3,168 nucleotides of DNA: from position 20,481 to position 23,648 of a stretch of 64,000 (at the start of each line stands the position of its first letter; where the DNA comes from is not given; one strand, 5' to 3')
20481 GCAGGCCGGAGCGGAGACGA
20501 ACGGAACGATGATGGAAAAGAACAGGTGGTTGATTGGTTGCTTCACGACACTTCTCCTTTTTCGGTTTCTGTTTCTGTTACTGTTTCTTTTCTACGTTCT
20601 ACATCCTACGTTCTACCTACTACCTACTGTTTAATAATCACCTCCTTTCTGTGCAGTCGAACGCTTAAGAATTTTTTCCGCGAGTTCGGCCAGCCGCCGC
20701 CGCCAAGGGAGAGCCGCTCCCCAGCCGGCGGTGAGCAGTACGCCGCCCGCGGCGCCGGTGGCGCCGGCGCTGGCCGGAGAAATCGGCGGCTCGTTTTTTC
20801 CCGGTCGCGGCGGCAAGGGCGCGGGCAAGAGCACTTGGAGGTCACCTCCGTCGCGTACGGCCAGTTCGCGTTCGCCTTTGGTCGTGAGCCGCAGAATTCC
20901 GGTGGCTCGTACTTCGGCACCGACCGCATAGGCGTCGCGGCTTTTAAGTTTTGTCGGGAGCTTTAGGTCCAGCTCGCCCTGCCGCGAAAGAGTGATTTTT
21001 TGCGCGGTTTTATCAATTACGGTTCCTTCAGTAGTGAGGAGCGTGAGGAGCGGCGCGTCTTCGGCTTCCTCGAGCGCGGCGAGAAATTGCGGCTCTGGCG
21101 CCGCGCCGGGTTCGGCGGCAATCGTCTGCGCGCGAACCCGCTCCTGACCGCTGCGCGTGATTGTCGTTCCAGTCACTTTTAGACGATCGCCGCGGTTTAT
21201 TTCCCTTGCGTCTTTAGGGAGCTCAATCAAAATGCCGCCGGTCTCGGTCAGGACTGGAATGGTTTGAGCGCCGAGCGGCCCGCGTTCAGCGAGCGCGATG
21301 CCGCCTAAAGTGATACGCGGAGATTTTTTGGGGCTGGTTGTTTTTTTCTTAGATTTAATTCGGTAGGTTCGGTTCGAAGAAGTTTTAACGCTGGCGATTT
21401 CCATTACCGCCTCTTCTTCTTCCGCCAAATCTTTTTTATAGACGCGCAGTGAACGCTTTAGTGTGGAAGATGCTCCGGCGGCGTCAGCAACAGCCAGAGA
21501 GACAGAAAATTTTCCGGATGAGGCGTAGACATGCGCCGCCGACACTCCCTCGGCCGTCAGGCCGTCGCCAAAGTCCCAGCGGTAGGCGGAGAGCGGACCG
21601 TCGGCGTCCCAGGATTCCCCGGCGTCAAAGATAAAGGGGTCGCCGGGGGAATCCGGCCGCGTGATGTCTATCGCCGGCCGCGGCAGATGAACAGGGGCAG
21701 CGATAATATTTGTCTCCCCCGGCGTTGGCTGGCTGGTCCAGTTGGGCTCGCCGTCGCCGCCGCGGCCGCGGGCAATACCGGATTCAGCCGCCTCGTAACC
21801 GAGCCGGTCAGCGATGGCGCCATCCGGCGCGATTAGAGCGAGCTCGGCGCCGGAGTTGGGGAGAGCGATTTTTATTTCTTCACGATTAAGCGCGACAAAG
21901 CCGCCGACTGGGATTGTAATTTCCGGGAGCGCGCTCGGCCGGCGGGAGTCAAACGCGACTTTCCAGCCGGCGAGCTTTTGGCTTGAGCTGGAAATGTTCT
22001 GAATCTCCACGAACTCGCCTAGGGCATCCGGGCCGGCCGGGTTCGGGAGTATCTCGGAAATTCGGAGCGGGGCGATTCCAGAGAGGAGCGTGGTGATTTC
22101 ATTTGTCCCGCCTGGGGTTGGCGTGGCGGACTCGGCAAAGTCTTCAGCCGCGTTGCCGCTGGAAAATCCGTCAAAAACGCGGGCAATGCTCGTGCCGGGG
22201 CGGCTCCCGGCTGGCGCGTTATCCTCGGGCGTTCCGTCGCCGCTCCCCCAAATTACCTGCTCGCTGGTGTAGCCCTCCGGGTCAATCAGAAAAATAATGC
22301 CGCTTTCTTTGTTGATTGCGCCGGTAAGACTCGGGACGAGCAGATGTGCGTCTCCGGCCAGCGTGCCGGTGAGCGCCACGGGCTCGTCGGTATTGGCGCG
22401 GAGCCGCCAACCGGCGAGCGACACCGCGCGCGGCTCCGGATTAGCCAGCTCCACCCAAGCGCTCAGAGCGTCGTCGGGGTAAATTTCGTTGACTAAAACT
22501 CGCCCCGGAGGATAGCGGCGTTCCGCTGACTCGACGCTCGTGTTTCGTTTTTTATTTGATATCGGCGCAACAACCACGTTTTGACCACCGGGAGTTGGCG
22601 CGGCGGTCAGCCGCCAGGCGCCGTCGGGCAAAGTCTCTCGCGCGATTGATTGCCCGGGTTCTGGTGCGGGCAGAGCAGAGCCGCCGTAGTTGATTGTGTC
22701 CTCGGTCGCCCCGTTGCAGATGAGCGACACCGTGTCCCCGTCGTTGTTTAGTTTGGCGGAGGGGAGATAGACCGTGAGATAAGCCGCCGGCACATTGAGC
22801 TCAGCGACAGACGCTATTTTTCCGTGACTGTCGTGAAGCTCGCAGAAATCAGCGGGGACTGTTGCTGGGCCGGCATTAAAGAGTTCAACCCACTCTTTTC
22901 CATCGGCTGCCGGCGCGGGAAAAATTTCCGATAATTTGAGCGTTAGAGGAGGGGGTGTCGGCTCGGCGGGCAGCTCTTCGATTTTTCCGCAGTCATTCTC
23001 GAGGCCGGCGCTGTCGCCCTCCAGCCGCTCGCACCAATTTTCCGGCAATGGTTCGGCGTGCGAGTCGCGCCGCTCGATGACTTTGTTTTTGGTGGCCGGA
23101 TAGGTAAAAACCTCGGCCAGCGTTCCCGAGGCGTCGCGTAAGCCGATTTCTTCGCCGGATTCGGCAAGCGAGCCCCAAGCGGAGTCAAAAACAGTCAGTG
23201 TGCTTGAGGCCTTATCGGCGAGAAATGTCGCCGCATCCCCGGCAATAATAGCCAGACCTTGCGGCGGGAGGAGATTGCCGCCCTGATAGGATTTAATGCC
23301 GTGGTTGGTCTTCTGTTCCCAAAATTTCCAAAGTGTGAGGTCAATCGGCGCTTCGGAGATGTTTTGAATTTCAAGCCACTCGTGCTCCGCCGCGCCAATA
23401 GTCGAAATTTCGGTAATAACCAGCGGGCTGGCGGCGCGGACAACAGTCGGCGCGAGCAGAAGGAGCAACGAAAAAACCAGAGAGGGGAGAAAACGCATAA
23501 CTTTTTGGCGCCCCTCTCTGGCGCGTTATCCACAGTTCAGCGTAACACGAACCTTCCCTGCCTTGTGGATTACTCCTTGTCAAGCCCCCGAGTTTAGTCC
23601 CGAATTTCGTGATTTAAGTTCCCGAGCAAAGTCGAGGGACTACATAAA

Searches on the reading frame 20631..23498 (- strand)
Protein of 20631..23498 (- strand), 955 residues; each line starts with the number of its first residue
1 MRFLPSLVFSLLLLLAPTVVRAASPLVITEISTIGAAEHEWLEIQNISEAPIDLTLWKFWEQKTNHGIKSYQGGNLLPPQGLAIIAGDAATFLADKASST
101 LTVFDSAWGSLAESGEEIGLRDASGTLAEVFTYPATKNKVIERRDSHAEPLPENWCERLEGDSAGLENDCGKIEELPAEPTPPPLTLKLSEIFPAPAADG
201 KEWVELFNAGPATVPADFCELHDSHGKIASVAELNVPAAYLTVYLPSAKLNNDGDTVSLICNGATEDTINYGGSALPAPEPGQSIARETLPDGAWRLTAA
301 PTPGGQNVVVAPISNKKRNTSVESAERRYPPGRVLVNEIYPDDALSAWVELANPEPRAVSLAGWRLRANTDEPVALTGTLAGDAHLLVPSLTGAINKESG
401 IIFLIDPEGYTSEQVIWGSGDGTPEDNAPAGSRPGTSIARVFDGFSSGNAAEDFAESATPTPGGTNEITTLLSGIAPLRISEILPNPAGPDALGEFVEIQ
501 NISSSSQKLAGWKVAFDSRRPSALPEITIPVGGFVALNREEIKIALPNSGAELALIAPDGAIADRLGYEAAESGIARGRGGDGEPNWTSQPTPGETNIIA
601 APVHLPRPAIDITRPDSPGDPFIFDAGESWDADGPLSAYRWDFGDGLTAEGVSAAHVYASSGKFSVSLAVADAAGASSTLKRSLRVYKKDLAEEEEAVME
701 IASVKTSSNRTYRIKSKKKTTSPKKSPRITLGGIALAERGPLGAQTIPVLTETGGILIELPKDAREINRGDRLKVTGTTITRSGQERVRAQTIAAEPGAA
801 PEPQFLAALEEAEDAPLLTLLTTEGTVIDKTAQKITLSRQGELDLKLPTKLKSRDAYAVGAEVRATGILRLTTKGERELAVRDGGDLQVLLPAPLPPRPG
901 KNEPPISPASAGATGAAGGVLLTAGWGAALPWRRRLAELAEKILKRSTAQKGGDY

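Call 7: search_protein_families(library=pfam, proteins=[window:20631-23498:-], max_evalue=0.01)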
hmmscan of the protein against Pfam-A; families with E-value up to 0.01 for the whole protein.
window:20631-23498:- (955 aa): 3 families
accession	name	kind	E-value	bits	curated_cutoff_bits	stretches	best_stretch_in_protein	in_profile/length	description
PF00932.25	LTD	-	1.7e-38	131.8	34.3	4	22-133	4-107/109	Lamin Tail Domain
PF18911.6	PKD_4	-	1.2e-17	64.2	27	1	607-679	3-77/85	PKD domain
PF00801.26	PKD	-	6.4e-11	42.5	23.5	1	618-679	13-74/80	PKD domain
